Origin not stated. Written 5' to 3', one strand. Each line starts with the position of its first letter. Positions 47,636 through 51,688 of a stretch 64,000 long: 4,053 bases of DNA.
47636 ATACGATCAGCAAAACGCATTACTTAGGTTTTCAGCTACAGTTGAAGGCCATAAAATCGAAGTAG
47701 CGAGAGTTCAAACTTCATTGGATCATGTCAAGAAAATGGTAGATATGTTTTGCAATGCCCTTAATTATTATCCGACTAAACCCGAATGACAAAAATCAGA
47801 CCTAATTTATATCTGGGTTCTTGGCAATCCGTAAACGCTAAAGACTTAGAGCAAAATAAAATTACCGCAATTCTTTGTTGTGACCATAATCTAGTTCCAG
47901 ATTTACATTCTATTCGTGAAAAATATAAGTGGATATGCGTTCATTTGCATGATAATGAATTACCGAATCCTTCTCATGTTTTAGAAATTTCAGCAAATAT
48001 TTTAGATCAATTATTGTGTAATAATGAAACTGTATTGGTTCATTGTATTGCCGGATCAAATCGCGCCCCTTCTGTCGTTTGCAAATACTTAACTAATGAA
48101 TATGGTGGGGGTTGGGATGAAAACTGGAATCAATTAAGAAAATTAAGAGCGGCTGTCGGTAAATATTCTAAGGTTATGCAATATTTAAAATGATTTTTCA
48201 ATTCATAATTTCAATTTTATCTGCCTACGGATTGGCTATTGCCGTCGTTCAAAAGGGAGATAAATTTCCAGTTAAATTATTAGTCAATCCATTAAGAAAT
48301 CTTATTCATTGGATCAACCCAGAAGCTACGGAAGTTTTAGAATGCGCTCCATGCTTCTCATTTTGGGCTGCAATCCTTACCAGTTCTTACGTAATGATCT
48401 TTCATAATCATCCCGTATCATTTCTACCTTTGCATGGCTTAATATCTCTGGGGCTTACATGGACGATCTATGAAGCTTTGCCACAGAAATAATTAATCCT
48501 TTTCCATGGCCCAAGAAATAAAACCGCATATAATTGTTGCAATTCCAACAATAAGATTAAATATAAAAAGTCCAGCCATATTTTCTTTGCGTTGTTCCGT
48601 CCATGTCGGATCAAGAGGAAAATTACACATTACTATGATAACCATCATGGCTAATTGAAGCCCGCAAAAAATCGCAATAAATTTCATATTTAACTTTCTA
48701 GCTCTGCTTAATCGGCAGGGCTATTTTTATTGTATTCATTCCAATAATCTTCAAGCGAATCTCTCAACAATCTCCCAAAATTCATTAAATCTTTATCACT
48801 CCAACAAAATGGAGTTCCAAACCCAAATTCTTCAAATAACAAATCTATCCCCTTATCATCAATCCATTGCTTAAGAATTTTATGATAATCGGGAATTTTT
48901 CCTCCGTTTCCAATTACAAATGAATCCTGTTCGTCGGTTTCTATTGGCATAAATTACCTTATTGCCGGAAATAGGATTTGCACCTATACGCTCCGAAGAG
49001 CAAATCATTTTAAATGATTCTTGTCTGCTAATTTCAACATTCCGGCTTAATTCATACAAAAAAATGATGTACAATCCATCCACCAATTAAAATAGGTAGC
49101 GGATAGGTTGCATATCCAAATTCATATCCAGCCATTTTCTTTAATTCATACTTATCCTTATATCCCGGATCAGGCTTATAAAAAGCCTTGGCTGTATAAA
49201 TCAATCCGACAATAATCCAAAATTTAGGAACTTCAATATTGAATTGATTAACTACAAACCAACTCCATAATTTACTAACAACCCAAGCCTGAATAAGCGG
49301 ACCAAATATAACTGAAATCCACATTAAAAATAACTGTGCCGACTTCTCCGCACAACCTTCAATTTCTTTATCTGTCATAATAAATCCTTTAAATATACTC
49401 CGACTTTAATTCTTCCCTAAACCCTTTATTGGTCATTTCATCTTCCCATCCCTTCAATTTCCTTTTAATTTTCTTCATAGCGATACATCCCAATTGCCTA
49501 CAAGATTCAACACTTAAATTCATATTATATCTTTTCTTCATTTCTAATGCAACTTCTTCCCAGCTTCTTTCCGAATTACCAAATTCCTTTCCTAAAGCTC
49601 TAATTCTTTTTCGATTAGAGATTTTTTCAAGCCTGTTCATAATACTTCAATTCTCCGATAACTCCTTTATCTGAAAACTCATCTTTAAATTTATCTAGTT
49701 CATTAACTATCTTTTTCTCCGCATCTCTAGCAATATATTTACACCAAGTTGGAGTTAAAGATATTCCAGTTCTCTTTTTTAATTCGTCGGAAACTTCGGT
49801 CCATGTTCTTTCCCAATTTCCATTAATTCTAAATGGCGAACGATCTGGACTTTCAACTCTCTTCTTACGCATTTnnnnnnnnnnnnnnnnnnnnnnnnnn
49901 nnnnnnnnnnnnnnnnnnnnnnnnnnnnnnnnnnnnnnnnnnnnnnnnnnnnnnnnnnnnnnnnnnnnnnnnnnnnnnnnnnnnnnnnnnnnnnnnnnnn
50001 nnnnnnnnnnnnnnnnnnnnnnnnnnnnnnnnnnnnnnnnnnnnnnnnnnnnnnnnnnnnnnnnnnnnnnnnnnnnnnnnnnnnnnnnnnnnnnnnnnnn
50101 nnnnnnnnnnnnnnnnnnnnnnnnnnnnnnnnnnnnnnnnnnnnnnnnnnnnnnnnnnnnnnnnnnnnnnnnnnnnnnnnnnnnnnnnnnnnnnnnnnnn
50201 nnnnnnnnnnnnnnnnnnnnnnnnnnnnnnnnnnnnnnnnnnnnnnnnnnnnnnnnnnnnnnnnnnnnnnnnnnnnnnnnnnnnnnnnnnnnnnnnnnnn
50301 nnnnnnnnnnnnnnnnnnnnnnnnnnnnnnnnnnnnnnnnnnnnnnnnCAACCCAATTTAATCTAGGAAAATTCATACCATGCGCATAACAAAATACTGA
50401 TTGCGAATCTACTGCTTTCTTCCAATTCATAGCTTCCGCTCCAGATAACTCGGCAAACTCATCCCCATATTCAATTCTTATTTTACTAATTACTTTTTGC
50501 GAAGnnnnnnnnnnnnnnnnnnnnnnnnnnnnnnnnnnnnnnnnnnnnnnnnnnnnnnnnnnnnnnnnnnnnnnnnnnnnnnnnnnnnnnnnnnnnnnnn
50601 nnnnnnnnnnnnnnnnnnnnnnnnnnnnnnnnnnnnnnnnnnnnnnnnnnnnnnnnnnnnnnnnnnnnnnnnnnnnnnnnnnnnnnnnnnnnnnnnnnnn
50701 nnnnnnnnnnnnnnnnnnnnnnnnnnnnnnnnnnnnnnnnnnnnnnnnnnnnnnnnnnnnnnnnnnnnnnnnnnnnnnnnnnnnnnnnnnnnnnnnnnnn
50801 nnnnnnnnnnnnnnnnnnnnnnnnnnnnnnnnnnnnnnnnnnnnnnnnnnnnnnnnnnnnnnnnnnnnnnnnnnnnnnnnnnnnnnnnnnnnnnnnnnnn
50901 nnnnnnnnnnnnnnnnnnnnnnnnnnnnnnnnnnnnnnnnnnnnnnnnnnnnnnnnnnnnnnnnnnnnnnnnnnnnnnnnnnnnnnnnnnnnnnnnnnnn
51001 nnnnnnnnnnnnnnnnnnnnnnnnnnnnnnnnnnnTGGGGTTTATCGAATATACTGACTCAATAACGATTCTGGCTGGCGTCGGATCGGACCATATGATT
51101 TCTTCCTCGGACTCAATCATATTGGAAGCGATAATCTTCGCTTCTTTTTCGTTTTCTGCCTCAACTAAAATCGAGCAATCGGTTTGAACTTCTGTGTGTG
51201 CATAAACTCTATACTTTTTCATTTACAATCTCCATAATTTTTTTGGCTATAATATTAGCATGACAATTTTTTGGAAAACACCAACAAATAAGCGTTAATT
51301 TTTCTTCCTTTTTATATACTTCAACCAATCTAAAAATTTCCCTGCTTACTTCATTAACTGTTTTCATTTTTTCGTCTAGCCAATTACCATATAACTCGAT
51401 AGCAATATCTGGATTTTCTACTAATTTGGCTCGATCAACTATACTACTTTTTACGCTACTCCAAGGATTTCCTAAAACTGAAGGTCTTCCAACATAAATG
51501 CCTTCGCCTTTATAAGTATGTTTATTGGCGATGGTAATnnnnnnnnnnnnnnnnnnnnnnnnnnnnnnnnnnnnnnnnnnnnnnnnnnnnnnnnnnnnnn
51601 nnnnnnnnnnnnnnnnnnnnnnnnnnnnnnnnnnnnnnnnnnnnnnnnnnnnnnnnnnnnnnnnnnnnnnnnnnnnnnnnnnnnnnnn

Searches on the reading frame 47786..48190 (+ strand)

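Call 43: search_protein_families(library=pfam, proteins=[window:47786-48190:+], max_evalue=0.01)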
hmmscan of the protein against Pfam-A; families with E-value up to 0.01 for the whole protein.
window:47786-48190:+ (135 aa): 3 families
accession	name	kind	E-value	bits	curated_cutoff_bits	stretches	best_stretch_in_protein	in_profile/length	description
PF00782.25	DSPc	-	6.3e-17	62.1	33.5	1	8-127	1-120/133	Dual specificity phosphatase, catalytic domain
PF22785.1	Tc-R-P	-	4.9e-06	27.5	27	1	20-102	18-101/106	Polymorphic toxin system, DSP-PTPase phosphatase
PF22784.1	PTP-SAK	-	0.0036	17.8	27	1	26-103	32-110/153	Swiss Army Knife protein, DSP-PTPase phosphatase domain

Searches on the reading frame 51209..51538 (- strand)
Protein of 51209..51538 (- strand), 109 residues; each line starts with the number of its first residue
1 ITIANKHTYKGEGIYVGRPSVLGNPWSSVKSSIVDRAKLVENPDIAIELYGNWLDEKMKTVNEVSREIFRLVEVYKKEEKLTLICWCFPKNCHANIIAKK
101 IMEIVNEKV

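Call 97: search_protein_families(library=pfam, proteins=[window:51209-51538:-], max_evalue=0.01)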
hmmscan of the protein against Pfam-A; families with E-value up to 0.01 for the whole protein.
window:51209-51538:- (109 aa): 3 families
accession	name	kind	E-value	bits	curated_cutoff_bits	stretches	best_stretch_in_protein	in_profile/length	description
PF14216.11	DUF4326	-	4.4e-15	56.5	25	1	6-99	5-82/82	Domain of unknown function (DUF4326)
PF22751.1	DUF488-N3a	-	0.0015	19.3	27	1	41-101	54-114/118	Active DUF488-N3 subclade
PF17726.7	DpnI_C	-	0.005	17.4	23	1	52-101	4-47/70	Dam-replacing HTH domain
